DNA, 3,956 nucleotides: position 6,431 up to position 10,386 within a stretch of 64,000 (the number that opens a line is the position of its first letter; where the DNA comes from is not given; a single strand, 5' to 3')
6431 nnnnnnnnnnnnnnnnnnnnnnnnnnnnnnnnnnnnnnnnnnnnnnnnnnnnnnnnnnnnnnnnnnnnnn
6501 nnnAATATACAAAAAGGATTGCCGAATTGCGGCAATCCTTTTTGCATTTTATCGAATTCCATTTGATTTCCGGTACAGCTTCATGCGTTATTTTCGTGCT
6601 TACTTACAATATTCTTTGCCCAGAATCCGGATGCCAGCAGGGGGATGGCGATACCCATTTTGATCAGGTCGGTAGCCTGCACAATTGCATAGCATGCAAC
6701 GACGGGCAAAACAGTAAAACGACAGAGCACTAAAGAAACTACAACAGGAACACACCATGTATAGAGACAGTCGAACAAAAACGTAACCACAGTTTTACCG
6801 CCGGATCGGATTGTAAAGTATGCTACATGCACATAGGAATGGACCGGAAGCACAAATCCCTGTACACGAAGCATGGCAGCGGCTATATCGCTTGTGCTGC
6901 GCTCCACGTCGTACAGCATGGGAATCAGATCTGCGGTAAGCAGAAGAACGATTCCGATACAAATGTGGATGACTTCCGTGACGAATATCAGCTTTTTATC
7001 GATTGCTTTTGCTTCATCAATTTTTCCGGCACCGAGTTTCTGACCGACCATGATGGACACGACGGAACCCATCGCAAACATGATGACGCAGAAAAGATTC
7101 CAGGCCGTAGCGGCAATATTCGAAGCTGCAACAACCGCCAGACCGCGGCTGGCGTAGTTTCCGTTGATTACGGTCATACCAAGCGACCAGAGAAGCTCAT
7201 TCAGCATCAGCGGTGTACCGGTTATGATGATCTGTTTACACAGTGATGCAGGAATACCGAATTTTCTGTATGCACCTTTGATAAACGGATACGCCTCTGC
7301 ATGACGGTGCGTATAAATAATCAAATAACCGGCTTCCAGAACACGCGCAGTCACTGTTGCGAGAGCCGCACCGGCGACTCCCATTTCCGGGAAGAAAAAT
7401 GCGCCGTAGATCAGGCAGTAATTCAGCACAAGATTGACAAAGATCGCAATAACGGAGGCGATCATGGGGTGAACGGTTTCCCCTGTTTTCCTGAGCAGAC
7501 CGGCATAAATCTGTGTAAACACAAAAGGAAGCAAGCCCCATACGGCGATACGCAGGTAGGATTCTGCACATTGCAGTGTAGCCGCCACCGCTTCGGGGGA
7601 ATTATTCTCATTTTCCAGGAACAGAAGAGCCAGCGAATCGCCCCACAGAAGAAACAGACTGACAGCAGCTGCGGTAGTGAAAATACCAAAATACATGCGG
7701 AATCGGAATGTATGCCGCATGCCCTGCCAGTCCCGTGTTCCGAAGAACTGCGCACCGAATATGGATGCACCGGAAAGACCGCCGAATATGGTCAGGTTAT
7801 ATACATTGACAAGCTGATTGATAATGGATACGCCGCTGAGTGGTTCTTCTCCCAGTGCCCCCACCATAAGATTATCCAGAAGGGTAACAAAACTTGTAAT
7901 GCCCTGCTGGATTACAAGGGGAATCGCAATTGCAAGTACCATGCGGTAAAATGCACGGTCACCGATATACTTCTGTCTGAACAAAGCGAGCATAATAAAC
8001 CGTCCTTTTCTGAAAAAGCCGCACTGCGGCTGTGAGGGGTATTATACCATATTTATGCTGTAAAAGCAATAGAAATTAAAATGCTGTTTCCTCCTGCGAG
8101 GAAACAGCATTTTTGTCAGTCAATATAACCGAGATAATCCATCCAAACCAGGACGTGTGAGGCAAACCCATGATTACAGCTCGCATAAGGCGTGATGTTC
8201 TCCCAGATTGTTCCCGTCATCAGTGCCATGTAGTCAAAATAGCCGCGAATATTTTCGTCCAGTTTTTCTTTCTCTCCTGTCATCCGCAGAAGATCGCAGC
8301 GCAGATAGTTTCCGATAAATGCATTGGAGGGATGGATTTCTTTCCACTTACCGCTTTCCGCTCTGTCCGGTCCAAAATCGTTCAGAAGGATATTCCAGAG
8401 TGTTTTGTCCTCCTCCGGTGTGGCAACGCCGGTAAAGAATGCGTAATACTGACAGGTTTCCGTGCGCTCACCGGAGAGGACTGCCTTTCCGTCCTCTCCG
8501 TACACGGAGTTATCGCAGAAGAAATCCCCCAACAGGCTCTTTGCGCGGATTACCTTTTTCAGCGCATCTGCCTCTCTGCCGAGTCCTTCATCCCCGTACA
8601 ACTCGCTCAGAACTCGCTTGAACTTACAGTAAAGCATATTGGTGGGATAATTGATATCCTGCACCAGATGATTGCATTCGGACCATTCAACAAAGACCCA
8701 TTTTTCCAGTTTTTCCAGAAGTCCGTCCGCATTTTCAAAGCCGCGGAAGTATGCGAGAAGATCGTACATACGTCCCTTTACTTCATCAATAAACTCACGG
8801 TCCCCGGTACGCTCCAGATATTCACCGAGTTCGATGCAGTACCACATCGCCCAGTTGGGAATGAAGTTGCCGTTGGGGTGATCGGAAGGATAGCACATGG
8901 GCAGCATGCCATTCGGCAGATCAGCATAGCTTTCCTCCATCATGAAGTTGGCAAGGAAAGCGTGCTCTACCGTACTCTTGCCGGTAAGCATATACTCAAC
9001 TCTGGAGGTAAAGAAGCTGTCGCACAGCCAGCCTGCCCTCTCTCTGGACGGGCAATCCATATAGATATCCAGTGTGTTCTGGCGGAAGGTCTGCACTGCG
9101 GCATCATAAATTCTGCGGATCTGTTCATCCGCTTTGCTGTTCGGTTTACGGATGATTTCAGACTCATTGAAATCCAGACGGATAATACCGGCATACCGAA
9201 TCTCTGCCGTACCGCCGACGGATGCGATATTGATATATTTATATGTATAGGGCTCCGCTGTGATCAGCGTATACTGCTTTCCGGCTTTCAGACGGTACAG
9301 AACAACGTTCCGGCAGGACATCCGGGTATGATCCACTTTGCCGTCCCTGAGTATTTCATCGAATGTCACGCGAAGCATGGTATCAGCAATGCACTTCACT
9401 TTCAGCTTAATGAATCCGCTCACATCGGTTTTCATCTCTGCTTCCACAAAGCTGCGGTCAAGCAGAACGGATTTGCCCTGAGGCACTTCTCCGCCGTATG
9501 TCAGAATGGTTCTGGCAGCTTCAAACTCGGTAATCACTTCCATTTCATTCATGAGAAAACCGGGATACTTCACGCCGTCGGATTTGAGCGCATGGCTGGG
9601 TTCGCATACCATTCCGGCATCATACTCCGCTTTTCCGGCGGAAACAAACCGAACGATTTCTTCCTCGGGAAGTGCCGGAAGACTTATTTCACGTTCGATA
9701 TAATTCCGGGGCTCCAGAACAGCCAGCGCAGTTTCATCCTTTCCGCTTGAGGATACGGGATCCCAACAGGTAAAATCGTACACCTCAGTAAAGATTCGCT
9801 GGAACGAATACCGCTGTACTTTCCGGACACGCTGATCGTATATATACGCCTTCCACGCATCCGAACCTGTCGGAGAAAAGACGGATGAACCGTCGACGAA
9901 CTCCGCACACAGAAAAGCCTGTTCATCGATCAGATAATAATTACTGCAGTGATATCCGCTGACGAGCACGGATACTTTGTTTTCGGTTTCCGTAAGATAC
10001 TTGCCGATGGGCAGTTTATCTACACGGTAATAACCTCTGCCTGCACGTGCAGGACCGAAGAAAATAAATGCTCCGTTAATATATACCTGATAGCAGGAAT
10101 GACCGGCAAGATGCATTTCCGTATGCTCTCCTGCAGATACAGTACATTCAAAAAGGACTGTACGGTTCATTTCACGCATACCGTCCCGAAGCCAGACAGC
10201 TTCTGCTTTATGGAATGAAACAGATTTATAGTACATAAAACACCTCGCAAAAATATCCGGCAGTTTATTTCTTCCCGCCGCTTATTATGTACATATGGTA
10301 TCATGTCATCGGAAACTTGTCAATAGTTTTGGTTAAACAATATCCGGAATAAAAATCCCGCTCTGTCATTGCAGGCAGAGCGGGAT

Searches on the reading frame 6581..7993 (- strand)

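Call 29: search_protein_families(library=pfam, proteins=[window:6581-7993:-], max_evalue=0.00001)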
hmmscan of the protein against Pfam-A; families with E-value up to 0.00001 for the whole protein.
window:6581-7993:- (470 aa): 1 family
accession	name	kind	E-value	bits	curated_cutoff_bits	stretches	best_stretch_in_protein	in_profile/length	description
PF01554.23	MatE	-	1.6e-41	142.1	24.9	2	25-192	1-160/161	MatE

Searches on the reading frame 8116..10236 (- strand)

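Call 29: search_protein_families(library=pfam, proteins=[window:8116-10236:-], max_evalue=0.00001)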
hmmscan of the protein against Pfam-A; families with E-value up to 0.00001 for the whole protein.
window:8116-10236:- (706 aa): 1 family
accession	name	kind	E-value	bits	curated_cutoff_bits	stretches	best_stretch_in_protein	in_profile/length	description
PF17389.8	Bac_rhamnosid6H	-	5.8e-17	62.4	24.5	1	370-533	10-166/339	Bacterial alpha-L-rhamnosidase 6 hairpin glycosidase domain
